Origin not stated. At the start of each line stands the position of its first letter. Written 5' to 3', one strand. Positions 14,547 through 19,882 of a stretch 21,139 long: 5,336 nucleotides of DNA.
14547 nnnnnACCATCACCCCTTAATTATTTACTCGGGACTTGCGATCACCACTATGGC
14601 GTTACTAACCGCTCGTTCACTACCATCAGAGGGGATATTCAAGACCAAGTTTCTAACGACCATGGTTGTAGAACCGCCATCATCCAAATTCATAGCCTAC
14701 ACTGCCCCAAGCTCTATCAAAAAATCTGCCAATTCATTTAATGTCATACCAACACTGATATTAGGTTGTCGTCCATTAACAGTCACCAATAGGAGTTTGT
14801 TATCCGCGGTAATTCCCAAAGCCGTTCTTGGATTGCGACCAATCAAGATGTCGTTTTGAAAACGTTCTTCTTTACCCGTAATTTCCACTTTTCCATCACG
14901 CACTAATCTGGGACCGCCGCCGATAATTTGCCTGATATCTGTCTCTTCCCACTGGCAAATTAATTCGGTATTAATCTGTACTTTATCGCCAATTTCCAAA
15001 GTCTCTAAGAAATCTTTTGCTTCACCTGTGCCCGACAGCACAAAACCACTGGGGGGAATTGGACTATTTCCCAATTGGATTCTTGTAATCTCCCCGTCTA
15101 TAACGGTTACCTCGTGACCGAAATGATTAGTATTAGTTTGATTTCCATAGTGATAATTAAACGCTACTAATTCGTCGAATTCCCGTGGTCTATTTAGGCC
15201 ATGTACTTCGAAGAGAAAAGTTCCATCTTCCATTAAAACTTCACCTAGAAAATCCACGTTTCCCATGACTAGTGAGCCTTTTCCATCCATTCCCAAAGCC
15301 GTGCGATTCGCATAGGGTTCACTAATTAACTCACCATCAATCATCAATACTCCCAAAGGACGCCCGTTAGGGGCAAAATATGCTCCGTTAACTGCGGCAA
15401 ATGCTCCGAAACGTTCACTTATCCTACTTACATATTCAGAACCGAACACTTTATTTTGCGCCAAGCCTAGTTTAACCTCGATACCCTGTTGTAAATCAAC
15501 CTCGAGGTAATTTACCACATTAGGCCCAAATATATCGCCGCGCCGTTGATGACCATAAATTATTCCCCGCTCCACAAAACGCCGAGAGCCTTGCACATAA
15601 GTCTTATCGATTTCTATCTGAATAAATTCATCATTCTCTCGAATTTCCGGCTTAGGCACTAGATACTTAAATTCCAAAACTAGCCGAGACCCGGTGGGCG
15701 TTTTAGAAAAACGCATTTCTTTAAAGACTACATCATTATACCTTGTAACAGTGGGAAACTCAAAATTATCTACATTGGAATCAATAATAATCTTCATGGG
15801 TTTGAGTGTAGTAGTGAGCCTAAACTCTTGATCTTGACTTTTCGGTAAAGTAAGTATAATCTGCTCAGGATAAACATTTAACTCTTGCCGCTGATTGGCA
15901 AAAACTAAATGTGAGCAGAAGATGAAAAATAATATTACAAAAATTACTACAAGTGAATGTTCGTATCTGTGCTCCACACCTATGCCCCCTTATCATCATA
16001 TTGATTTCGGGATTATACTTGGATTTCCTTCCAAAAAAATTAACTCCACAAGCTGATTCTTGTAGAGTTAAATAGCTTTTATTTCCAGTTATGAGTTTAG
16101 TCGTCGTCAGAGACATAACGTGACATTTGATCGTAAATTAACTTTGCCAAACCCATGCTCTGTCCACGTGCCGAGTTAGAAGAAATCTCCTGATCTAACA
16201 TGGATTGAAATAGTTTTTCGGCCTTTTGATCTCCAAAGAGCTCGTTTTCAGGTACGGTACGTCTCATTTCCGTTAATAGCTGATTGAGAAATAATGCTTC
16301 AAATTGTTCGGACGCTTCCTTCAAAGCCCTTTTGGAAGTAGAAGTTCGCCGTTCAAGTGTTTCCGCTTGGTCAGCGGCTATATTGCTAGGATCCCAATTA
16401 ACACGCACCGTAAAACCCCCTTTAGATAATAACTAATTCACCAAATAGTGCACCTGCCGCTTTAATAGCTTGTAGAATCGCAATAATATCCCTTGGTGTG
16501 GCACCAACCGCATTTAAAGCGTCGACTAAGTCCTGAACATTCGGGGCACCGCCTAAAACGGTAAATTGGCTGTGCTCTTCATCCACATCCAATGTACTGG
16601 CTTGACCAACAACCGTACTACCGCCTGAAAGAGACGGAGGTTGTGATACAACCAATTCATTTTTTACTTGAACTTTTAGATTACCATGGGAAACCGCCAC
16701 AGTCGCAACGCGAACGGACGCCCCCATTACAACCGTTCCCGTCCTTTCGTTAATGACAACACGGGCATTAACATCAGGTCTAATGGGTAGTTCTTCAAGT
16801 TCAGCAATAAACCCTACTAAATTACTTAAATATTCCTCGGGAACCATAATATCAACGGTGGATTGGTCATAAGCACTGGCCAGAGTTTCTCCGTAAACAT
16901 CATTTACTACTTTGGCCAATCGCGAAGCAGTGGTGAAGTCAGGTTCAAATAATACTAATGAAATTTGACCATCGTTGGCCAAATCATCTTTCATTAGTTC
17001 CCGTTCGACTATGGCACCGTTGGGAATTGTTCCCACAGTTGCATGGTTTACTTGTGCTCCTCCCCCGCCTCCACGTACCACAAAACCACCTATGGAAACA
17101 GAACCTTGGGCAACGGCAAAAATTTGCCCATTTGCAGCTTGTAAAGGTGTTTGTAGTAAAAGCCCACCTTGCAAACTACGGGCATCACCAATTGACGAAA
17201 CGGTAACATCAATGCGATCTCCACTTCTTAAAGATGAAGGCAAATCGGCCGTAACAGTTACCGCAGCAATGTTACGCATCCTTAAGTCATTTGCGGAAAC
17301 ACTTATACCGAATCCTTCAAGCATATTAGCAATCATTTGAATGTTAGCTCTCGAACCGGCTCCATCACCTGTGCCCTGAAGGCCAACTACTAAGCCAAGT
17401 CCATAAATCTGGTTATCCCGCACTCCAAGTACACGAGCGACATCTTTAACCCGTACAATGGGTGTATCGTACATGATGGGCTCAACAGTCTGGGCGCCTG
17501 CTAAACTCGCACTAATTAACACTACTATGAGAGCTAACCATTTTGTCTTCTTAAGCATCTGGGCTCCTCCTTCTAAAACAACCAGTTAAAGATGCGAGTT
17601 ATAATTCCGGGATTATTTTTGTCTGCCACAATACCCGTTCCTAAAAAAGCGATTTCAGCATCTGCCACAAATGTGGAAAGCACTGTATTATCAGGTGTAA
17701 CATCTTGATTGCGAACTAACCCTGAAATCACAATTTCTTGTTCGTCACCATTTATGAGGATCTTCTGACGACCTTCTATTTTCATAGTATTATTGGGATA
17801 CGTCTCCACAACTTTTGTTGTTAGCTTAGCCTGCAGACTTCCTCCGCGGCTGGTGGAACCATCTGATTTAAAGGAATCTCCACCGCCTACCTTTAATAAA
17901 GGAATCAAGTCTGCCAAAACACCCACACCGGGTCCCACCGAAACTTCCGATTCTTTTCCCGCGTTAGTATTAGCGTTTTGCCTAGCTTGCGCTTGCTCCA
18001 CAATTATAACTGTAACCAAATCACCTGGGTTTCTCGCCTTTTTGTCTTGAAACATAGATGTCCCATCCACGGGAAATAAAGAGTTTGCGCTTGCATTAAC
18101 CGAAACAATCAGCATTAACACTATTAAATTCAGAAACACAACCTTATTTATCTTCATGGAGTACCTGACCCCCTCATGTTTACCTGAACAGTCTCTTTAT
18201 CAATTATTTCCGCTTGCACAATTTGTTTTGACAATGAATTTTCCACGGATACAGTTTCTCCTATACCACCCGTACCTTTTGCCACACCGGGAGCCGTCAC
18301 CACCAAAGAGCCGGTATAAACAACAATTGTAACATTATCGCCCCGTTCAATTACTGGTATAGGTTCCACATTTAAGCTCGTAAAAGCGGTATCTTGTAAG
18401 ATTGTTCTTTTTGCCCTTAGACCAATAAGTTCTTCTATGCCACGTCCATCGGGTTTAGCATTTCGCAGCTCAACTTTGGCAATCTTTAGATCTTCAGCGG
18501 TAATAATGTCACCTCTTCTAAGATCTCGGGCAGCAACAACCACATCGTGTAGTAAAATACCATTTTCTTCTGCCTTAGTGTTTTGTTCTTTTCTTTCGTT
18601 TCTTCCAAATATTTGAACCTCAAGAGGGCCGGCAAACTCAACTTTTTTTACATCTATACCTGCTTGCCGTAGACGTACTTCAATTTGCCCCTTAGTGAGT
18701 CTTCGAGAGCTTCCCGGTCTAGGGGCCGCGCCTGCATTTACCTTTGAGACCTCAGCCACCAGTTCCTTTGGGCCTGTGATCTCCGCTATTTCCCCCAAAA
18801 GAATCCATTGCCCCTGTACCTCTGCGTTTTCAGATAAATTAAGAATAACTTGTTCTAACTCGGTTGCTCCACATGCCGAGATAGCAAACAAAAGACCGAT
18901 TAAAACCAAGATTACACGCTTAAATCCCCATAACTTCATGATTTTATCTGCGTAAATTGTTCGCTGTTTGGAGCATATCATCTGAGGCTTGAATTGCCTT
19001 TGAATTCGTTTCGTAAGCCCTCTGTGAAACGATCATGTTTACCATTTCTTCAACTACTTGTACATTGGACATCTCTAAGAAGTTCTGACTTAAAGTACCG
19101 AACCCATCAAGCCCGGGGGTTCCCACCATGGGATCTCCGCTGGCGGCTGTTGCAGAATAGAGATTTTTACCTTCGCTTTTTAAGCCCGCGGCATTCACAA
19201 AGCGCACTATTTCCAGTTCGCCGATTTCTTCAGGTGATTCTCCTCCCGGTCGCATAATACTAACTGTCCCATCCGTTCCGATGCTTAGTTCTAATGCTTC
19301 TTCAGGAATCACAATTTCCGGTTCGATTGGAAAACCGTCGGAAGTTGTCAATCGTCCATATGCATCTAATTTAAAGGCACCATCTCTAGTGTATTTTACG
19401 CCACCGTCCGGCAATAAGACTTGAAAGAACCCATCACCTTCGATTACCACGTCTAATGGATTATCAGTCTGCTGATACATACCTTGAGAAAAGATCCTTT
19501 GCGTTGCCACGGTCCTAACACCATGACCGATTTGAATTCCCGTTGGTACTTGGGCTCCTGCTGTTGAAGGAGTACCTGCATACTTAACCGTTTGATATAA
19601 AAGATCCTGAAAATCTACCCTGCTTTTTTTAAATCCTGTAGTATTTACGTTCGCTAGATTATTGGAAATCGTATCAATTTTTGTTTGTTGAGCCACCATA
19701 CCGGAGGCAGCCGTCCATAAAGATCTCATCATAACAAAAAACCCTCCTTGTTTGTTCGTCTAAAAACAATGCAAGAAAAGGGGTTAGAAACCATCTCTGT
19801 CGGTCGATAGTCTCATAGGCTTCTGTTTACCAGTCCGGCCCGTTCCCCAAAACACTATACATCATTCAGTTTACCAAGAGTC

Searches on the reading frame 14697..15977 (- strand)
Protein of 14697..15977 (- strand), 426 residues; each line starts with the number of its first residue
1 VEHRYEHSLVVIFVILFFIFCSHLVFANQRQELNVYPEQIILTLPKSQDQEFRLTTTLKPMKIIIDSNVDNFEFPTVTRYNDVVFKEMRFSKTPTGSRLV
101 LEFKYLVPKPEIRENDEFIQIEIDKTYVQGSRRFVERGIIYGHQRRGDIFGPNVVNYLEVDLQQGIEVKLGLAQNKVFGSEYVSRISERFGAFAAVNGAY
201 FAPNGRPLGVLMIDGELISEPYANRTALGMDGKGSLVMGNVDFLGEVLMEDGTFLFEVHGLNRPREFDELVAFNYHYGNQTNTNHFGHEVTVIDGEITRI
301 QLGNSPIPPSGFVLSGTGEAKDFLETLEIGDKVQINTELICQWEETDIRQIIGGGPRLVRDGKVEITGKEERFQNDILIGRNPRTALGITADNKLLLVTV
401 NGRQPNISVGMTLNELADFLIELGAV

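Call 7: search_protein_families(library=pfam, proteins=[window:14697-15977:-], max_evalue=0.001)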
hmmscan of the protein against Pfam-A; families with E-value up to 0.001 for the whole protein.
window:14697-15977:- (426 aa): 1 family
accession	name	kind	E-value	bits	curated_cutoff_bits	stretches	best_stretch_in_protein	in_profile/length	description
PF09992.14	NAGPA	-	5.1e-27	95.6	25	1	290-426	4-131/169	Phosphodiester glycosidase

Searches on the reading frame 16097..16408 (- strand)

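Call 7: search_protein_families(library=pfam, proteins=[window:16097-16408:-], max_evalue=0.001)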
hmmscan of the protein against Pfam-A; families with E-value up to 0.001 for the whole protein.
window:16097-16408:- (103 aa): 1 family
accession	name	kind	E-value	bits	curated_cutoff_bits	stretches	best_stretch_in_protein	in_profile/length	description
PF10135.14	Rod-binding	-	1.5e-15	57.9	25.1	1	47-94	2-51/51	Rod binding protein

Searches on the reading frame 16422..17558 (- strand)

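Call 7: search_protein_families(library=pfam, proteins=[window:16422-17558:-], max_evalue=0.001)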
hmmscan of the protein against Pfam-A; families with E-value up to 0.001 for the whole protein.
window:16422-17558:- (378 aa): 1 family
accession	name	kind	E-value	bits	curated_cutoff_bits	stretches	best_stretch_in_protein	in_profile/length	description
PF02119.21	FlgI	-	2.1e-126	421.9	25.3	1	36-377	1-343/343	Flagellar P-ring protein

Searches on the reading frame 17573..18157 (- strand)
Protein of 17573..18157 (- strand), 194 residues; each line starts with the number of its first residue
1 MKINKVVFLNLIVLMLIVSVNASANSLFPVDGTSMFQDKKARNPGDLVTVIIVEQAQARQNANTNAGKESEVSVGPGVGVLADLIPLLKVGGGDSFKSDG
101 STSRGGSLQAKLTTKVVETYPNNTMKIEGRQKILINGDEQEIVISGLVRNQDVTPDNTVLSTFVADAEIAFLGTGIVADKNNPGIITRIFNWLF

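Call 7: search_protein_families(library=pfam, proteins=[window:17573-18157:-], max_evalue=0.001)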
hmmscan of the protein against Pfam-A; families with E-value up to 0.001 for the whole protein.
window:17573-18157:- (194 aa): 1 family
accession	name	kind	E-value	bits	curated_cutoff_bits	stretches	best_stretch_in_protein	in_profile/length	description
PF02107.21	FlgH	-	1.4e-48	165.2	27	1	22-193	2-170/172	Flagellar L-ring protein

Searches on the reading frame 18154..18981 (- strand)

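Call 7: search_protein_families(library=pfam, proteins=[window:18154-18981:-], max_evalue=0.001)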
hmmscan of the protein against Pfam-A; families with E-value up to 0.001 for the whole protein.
window:18154-18981:- (275 aa): 2 families
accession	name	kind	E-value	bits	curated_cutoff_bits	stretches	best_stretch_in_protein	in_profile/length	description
PF13144.11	ChapFlgA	-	3.2e-28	98.7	23.8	1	146-267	2-122/122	Chaperone for flagella basal body P-ring formation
PF08666.17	SAF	-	5.4e-11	43.3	21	1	146-205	2-62/63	SAF domain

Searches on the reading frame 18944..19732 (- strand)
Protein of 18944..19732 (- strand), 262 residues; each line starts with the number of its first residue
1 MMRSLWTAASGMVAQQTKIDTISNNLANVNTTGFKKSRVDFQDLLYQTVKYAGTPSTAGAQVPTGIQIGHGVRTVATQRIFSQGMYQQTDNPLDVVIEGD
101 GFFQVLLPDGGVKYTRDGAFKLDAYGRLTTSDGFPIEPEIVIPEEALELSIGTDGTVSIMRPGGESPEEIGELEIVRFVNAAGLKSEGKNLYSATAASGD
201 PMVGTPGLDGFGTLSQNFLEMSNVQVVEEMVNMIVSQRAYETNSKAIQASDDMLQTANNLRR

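Call 7: search_protein_families(library=pfam, proteins=[window:18944-19732:-], max_evalue=0.001)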
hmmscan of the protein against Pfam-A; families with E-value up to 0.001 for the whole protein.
window:18944-19732:- (262 aa): 3 families
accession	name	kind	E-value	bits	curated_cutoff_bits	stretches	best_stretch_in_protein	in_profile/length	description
PF22692.1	LlgE_F_G_D1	-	1.4e-25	89.6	27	1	97-158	2-63/64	Flagellar hook protein FlgE/F/G D1 domain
PF06429.18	Flg_bbr_C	-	2e-21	75.7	23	1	216-260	2-46/46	Flagellar basal body rod FlgEFG protein C-terminal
PF00460.25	Flg_bb_rod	-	6.1e-13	48.9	20.7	1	7-35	3-31/31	Flagella basal body rod protein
